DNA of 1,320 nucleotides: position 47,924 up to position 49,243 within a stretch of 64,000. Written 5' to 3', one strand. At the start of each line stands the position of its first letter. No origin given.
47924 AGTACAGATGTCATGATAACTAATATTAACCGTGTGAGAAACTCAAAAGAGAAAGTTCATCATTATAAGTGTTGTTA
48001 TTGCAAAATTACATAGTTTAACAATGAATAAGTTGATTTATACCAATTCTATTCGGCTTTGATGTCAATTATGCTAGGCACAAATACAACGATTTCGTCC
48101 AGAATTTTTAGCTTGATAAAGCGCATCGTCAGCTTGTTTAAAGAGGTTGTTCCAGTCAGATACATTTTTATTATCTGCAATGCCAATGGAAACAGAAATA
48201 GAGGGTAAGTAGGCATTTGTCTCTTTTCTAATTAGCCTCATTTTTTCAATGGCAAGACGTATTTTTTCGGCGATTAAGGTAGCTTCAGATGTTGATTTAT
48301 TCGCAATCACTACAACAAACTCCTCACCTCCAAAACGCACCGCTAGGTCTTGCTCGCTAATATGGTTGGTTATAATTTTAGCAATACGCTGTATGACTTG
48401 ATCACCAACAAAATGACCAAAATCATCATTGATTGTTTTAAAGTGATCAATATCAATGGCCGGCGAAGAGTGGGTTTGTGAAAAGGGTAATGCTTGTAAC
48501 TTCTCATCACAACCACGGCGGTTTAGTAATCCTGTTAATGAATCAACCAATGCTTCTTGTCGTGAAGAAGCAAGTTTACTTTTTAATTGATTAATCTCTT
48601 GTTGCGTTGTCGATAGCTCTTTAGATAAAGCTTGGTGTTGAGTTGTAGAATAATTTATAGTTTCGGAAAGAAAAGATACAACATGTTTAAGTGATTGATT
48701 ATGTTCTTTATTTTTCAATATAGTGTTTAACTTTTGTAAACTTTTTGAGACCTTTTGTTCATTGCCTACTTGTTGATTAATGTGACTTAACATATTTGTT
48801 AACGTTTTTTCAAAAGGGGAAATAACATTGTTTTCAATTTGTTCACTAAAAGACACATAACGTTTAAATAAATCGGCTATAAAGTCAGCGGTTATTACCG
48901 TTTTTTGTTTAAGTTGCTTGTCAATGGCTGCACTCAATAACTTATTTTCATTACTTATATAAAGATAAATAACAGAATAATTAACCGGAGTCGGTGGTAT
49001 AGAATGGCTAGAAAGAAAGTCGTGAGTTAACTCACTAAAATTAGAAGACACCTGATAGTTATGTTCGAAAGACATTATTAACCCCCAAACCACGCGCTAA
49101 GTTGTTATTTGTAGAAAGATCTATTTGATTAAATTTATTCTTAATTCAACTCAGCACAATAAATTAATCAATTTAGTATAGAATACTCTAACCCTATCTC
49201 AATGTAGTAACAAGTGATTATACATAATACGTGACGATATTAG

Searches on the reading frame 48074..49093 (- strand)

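Call 40: search_protein_families(library=pfam, proteins=[window:48074-49093:-], max_evalue=0.001)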
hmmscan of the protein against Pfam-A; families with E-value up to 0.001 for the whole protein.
window:48074-49093:- (339 aa): 1 family
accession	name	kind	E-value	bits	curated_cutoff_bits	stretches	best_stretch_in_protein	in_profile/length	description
PF00990.26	GGDEF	-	7.7e-39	133.5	23.8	1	181-335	1-161/161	Diguanylate cyclase, GGDEF domain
